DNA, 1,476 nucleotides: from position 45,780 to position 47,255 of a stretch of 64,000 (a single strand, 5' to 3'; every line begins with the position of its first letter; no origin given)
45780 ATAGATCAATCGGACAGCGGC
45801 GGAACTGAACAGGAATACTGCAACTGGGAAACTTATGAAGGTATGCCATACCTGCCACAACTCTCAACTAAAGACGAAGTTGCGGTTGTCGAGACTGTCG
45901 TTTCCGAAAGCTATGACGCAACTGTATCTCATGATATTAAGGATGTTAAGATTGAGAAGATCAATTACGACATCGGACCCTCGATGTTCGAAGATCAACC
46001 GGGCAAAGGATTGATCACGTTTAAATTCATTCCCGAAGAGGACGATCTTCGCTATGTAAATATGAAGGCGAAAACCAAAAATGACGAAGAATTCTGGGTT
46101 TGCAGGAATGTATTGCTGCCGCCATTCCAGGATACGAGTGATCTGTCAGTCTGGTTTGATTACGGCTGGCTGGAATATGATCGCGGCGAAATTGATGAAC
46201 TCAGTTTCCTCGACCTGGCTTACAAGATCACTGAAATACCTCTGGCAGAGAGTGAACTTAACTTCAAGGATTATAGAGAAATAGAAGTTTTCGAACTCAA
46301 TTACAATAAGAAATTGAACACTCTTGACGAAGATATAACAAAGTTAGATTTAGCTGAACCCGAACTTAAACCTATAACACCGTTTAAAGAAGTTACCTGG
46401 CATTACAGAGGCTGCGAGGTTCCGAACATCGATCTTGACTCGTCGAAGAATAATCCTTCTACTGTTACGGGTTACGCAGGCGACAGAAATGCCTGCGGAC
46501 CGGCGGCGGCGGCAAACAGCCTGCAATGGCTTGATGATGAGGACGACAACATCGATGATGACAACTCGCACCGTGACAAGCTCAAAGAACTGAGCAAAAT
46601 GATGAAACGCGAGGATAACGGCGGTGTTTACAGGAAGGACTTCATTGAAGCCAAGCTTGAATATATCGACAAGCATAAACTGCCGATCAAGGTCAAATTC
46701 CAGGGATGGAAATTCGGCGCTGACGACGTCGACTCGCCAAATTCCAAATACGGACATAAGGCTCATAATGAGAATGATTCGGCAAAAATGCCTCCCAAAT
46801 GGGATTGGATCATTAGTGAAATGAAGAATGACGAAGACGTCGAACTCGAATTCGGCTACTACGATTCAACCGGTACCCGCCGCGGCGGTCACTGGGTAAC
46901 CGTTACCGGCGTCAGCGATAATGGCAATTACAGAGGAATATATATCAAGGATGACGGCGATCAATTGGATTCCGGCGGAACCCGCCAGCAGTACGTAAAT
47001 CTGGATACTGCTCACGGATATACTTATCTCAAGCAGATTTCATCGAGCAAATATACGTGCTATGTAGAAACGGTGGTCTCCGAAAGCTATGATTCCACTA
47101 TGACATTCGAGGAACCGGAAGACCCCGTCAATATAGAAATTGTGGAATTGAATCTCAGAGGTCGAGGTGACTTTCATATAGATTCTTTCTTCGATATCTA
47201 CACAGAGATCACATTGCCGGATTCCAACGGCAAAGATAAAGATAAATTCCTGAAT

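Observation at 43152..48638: Giant T9SS cargo built from four tandem papain-fold-like Cys–His modules (polyprotein-like architecture)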

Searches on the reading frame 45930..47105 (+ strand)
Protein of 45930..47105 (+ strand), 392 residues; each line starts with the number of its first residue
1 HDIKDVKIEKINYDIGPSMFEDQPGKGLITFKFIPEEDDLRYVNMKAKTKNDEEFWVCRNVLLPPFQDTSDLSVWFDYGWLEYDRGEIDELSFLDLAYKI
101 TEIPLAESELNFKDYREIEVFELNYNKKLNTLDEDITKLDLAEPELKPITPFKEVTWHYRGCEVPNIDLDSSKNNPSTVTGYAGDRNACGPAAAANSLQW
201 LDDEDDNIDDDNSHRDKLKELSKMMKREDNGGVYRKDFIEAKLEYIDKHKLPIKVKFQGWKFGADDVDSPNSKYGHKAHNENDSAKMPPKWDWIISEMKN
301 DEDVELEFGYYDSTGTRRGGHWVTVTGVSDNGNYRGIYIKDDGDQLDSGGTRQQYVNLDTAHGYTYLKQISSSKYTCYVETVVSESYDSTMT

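Call 17: search_solved_structures(query=A2, max_evalue=10, show_alignments=2)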
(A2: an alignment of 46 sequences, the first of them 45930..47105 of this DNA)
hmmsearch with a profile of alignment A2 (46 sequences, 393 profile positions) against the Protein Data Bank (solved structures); distinct sequences matched with E-value up to 10: 2.
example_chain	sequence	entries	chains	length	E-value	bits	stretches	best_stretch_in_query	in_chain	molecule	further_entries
6vbu_2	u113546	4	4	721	0.72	12.2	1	35-87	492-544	Bardet-Biedl syndrome 2 protein homolog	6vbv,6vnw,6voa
9e78_2L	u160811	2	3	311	1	11.6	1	61-161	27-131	DMIP8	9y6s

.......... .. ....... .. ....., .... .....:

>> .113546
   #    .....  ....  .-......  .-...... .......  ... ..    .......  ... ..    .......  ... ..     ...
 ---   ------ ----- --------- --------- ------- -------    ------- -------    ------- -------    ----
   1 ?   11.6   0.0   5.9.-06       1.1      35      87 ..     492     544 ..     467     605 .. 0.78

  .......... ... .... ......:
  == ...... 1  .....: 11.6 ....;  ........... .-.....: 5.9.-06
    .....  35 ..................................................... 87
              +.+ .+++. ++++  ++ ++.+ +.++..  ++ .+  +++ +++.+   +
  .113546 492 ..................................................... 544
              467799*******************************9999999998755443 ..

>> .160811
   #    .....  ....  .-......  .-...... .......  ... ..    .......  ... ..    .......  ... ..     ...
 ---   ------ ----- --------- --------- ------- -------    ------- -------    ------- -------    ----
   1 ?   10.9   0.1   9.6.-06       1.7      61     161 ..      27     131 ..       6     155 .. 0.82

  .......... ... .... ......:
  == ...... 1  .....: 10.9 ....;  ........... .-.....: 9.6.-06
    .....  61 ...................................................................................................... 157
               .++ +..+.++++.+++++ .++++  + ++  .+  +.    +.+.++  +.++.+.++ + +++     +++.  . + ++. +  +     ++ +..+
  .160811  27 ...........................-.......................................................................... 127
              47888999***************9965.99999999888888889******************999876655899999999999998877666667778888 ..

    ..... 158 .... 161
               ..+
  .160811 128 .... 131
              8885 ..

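Call 23: predict_structure(alignment_id=A2)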
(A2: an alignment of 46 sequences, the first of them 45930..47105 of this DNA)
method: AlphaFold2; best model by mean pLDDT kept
length: 392 residues; sequences in the alignment: 46
mean_pLDDT: 92.7   pTM: 0.92
mean pLDDT of the five models: 92.7, 92.2, 92.0, 91.9, 91.8
residues with pLDDT >= 90: 317; 70-90: 66; 50-70: 9; < 50: 0
segments of 3 or more residues with pLDDT < 50: none
pLDDT, mean of each block of 10 residues (from residue 1): 95 74 86 91 96 95 92 95 91 97 84 94 87 74 86 89 94 96 96 98 94 97 96 95 97 97 96 96 95 96 96 90 97 93 94 96 94 93 96 80
secondary structure, 60 per line:
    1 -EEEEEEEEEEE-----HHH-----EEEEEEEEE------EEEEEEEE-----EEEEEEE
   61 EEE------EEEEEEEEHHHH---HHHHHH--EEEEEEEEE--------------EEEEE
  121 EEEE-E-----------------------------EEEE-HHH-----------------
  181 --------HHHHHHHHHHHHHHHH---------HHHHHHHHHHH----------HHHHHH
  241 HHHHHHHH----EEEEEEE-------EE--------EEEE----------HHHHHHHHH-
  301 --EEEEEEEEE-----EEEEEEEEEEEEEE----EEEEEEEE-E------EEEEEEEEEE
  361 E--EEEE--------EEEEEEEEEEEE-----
elements in order: E2-12 E26-34 E41-48 E54-63 E70-77 H78-81 H85-90 E93-101 E116-124 E156-159 H189-204 H214-224 H235-248 E253-259 E277-280 H291-299 E303-311 E317-330 E335-342 E351-361 E364-367 E376-387

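Call 29: search_protein_families(library=pfam, alignment_id=A2, max_evalue=10)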
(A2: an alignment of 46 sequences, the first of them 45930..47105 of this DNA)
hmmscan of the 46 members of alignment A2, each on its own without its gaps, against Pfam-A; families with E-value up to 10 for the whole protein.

A. member 1, window:45930-47105:+ (392 aa): 1 family
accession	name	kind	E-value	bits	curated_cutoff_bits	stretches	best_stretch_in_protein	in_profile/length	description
PF20251.4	Big_14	-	0.009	16.4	27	1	294-361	21-80/104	Bacterial Ig-like domain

B. families by the number of members that match (of 46 scanned): 18 families
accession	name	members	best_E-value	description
PF13529.12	Peptidase_C39_2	8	0.0033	Peptidase_C39 like family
PF04717.18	Phage_base_V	2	0.0092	Type VI secretion system/phage-baseplate injector OB domain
PF18358.7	Tudor_4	1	0.0056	Histone methyltransferase Tudor domain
PF20251.4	Big_14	1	0.009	Bacterial Ig-like domain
PF11814.14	DUF3335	1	0.012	Peptidase_C39 like family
PF00801.26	PKD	1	0.016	PKD domain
PF11577.13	NEMO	1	0.024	NF-kappa-B essential modulator NEMO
PF17186.10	Lipocalin_9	1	0.029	Lipocalin-like domain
PF20383.3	DUF6678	1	0.042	Family of unknown function (DUF6678)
PF07250.17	Glyoxal_oxid_N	1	0.12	Glyoxal oxidase N-terminus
PF15941.10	FidL_like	1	0.15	FidL-like putative membrane protein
PF22522.2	DUF6998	1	0.15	Family of unknown function (DUF6998)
PF04157.22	EAP30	1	0.16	EAP30/Vps36 family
PF10270.14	MMgT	1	0.18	Membrane magnesium transporter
PF04561.19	RNA_pol_Rpb2_2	1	0.19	RNA polymerase Rpb2, domain 2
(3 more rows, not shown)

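Call 30: fold_search(model_id=the predicted structure, library=pdb)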
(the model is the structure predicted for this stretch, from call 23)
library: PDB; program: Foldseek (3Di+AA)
matches with E <= 10: 1957; with E <= 0.001: 4
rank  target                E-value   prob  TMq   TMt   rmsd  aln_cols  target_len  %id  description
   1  9mdk                  2.8e-06  1.00  0.33  0.30  20.8       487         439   10  Crystal Structure of E64-inhibited C0362 (TDE_0362 [TDE0362] resi 205-647) (released 2025-02-12)
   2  9mdm                  9.6e-06  1.00  0.33  0.30  21.4       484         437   10  Crystal Structure of C412S Mutant of C0362 (TDE_0362 [TDE0362] resi 205-647) (released 2025-02-12)
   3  8oig_A                9.1e-04  1.00  0.32  0.62   5.8       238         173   11  Crystal Structure of Staphopain C from Staphylococcus aureus (released 2023-06-21)
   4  1cv8                  9.1e-04  1.00  0.27  0.53   8.6       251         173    9  STAPHOPAIN, CYSTEINE PROTEINASE FROM STAPHYLOCOCCUS AUREUS V8 (released 1998-10-14)
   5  1y4h_A                2.0e-03  1.00  0.30  0.60   6.6       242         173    8  Wild type staphopain-staphostatin complex (released 2005-01-18)
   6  9nem_A                2.8e-03  0.84  0.16  0.28   7.1       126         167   10  Structure of Unc119-Farnesylated peptide complex (released 2025-09-03)
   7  7ok7_J                3.7e-03  0.87  0.16  0.29   6.8       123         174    6  Crystal structure of the UNC119B ARL3 complex (released 2021-06-09)
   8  5l7k_A                3.9e-03  0.90  0.17  0.32   7.0       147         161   10  The crystal structure of myristoylated NPHP3 peptide in complex with UNC119a (released 2016-08-10)
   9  7umo_A                4.2e-03  0.91  0.17  0.31   6.6       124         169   10  Structure of Unc119-inhibitor complex. (released 2023-07-26)
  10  7ok7_L                4.2e-03  0.87  0.16  0.30   6.9       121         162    7  Crystal structure of the UNC119B ARL3 complex (released 2021-06-09)
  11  7ok7_I                5.2e-03  0.89  0.16  0.30   7.1       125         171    8  Crystal structure of the UNC119B ARL3 complex (released 2021-06-09)
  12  9nem_E                5.8e-03  0.87  0.16  0.31   6.8       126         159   10  Structure of Unc119-Farnesylated peptide complex (released 2025-09-03)
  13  9gkg_E                6.2e-03  0.87  0.16  0.31   6.9       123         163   10  Crystal structure of UNC119 in complex with Squarunkin A (released 2025-01-15)
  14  3gqq_C                6.2e-03  0.85  0.16  0.30   6.8       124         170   10  Crystal structure of the human retinal protein 4 (unc-119 homolog A). Northeast Structural Genomics Consortium target  (released 2009-04-07)
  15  3gqq_B                6.5e-03  0.80  0.16  0.28   6.9       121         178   10  Crystal structure of the human retinal protein 4 (unc-119 homolog A). Northeast Structural Genomics Consortium target  (released 2009-04-07)
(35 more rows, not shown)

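Call 44: search_protein_representatives(alignment_id=A2)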
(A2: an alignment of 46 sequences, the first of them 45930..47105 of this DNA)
Query: 46 sequences, 393 profile positions. Proteins with E-value up to 0.001 (for the whole library): 1717; up to 1e-10: 779; up to 1e-30: 237. The best 150 are listed.
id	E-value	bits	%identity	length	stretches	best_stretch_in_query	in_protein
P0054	0.0e+00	2429.4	-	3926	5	4-392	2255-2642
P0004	0.0e+00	2135.9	-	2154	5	3-393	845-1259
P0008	0.0e+00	1983.9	-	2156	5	3-392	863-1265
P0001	0.0e+00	1929.0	-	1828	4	2-392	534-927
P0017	0.0e+00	1641.6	-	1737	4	2-392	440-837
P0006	0.0e+00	1489.8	-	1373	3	3-392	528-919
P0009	0.0e+00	1347.6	-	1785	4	6-392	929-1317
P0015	0.0e+00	1028.1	-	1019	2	6-392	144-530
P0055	4.8e-299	1007.1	-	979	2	4-392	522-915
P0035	8.4e-298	1003.0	-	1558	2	4-392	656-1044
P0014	1.5e-294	992.3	-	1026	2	7-392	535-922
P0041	1.7e-290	979.0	-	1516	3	3-392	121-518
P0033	1.3e-284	959.6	-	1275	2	16-393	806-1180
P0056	5.5e-275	927.9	-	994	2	6-392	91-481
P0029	1.5e-271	916.6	-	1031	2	3-392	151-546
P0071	2.4e-142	491.2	-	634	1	6-392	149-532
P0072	7.6e-140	483.0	-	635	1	5-392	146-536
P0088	7.0e-109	381.0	-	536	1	7-392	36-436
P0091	2.0e-107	376.2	-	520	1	3-392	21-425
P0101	5.9e-97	341.8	-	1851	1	6-393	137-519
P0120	2.4e-85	303.5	-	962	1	8-392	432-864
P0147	4.9e-75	269.6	-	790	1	6-385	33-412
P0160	6.8e-73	262.5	-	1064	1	4-386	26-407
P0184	2.3e-64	234.5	-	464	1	10-387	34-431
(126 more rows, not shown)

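Call 47: search_protein_families(library=pfam, proteins=[P0071, P0072, P0088, P0091, P0101, P0120, P0147, P0160, P0184], max_evalue=0.01)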
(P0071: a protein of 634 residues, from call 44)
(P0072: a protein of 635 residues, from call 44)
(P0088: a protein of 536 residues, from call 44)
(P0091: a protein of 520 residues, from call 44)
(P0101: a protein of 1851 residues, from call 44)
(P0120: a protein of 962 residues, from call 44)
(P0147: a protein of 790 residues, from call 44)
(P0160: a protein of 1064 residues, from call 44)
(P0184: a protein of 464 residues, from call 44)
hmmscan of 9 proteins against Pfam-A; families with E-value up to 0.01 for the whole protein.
P0071 (634 aa): 3 families
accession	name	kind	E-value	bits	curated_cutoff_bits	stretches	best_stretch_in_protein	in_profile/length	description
PF13860.13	FlgD_ig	-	3.5e-08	33.7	27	1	558-623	8-76/79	FlgD Ig-like domain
PF18962.6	Por_Secre_tail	-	7.7e-05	23.4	27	1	552-632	4-74/75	Secretion system C-terminal sorting domain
PF13585.12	CHU_C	-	0.0039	17.7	27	1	562-628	16-79/86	CHU_C Type IX secretion signal domain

P0072 (635 aa): 0 families

P0088 (536 aa): 2 families
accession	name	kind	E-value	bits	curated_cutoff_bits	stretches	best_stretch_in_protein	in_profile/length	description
PF13860.13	FlgD_ig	-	8e-06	26.2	27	1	456-522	6-73/79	FlgD Ig-like domain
PF18962.6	Por_Secre_tail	-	7.3e-05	23.4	27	1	463-532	11-72/75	Secretion system C-terminal sorting domain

P0091 (520 aa): 2 families
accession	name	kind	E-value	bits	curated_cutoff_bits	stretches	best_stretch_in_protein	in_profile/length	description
PF13585.12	CHU_C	-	0.0032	18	27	1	456-506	24-70/86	CHU_C Type IX secretion signal domain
PF13860.13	FlgD_ig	-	0.0037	17.6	27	1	484-508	51-75/79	FlgD Ig-like domain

P0101 (1851 aa): 7 families
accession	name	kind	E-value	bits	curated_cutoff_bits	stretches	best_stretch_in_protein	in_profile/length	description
PF17963.7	Big_9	-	1.1e-12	49.1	23.6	1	1346-1429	4-88/89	Bacterial Ig domain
PF13860.13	FlgD_ig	-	1.1e-11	45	27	0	906-938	44-74/79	FlgD Ig-like domain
PF14524.12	Wzt_C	-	3.9e-11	43.5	30.4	0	847-892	87-135/143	Wzt C-terminal domain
PF17892.7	Cadherin_5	-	7.9e-09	35.7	26.5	1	1366-1431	32-97/98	Cadherin-like domain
PF06832.18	BiPBP_C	-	0.00043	20.6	26.8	0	1622-1675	35-88/90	Penicillin-Binding Protein C-terminus Family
PF16967.11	TcfC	-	0.00046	20.1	29.4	0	1076-1091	39-54/68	E-set like domain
PF13573.12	SprB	-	0.0039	17.2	28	1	588-621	1-36/37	SprB repeat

P0120 (962 aa): 3 families
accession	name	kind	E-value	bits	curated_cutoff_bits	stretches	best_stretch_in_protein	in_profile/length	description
PF18962.6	Por_Secre_tail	-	5.6e-07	30.2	27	1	884-960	4-75/75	Secretion system C-terminal sorting domain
PF17936.7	Big_6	-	0.00079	20.1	27.6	0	369-418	26-76/83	Bacterial Ig domain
PF00963.24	Cohesin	-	0.0037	17.9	24.1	0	215-301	21-114/139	Cohesin domain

P0147 (790 aa): 7 families
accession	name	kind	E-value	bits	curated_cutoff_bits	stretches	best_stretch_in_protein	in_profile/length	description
PF18962.6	Por_Secre_tail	-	1.1e-07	32.5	27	1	706-772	2-65/75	Secretion system C-terminal sorting domain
PF00041.27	fn3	-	4.1e-05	24.1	25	1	606-680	10-81/84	Fibronectin type III domain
PF16656.11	Pur_ac_phosph_N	-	9.6e-05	23.3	30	1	608-684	11-93/93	Purple acid Phosphatase, N-terminal domain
PF25059.1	FN3_DSCAM-DSCAML_C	-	0.00044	21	39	1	625-689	23-84/89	DSCAM/DSCAML C-terminal Fn3-like domain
PF13860.13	FlgD_ig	-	0.00057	20.3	27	1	723-772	22-76/79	FlgD Ig-like domain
PF25788.1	Ig_Rha78A_N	-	0.002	18.8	27.4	0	623-684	36-101/105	Rha78A-like, N-terminal immunoglobulin domain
PF13585.12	CHU_C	-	0.0084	16.7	27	0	720-771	23-72/86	CHU_C Type IX secretion signal domain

P0160 (1064 aa): 4 families
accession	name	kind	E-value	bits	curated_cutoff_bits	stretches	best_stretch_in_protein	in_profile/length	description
PF00041.27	fn3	-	7.3e-11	42.6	25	1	776-865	2-83/84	Fibronectin type III domain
PF25788.1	Ig_Rha78A_N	-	1e-06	29.4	27.4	0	645-680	68-104/105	Rha78A-like, N-terminal immunoglobulin domain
PF18962.6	Por_Secre_tail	-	2.8e-06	28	27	1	979-1044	2-64/75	Secretion system C-terminal sorting domain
PF24489.1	Ig_J_second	-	0.00047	20.6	27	0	739-767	60-89/105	Tip attachment protein J second Ig-like domain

P0184 (464 aa): 0 families

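Call 51: find_related_loci(query=A2, collection=genome_contigs, flank=3000)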
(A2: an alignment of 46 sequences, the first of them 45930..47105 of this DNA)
Query A2 (392 aa) in genome_contigs; peptide patterns used: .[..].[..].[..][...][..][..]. (x = any residue, [..] = any of these).
122 stretches matched a pattern; 53 encode a relative of the query (tblastn E <= 1e-3); 52 distinct loci.
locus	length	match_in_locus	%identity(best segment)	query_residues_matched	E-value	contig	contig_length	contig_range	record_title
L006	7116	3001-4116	52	19-392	6e-122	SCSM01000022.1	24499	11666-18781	MAG: Bacteroidetes bacterium isolate FW215_bin.12 FW215_bin.12-52808, whole genome shotgun sequence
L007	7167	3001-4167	51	2-392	7e-122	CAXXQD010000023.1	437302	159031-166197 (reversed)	MAG: Prolixibacteraceae bacterium isolate 5b6f4372-8ccf-4fc9-b908-1564e6a62e2b genome assembly, contig: contig_23, whole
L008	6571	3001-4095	52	26-391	1e-121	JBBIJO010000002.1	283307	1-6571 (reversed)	MAG: Ignavibacteria bacterium isolate RSF170216_bin_164 NODE_32_length_283307_cov_19.081027, whole genome shotgun sequen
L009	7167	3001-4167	51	2-392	8e-121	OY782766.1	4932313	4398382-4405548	MAG: Prolixibacteraceae bacterium isolate 5a39d30b-952b-42cf-b5cf-364178b4285b genome assembly, chromosome: 1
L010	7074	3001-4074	52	34-392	6e-120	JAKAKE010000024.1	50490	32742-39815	MAG: Bacteroidetes bacterium isolate WY4.bin46 NODE_748_length_50490_cov_1.941028, whole genome shotgun sequence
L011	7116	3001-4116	50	19-392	3e-117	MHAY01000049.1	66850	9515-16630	MAG: Ignavibacteria bacterium RIFOXYC2_FULL_35_21 rifoxyc2_full_scaffold_320, whole genome shotgun sequence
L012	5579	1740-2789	51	41-392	2e-110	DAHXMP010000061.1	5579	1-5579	MAG TPA_asm: Bacteroidetes bacterium isolate clean1621 k141_1820779, whole genome shotgun sequence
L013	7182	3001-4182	45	2-392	1e-109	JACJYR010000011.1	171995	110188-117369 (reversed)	MAG: Lewinellaceae bacterium isolate HK-STAS-BACT-43 HK-STAS-BACT-43_11, whole genome shotgun sequence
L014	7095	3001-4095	48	24-392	3e-108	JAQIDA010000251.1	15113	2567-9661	MAG: Candidatus Kapaibacterium sp. isolate GH34 k119_92158, whole genome shotgun sequence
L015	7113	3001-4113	52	19-391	2e-119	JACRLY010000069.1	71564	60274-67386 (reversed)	MAG: Ignavibacteriae bacterium isolate NC_groundwater_1893_Pr3_B-0.1um_34_8 SR2-18-B1_coassembly_185809, whole genome sh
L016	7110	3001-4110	46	24-391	6e-97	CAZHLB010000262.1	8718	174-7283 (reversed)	MAG TPA_asm: uncultured Saprospiraceae bacterium isolate binchicken_co248_181 genome assembly, contig: NODE_12065_length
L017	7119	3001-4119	46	10-392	7e-96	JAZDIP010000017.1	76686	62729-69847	MAG: bacterium isolate MEGAHIT-group-0.412 k141_1210692, whole genome shotgun sequence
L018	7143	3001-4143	43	1-392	9e-94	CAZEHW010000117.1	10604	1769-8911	MAG TPA_asm: uncultured Hyphomicrobiales bacterium isolate SRP319275_co4_89 genome assembly, contig: NODE_3960_length_10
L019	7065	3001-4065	42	40-392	8e-78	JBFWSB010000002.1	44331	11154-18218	MAG: Candidatus Kapaibacterium sp. isolate CA_2019_TPBF_22 NODE_5179_length_44331_cov_3.767125_TPBF, whole genome shotgu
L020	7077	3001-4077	38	34-392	2e-77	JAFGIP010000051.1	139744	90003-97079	MAG: Bacteroidales bacterium isolate Zod_Metabat.217 k87_6065135, whole genome shotgun sequence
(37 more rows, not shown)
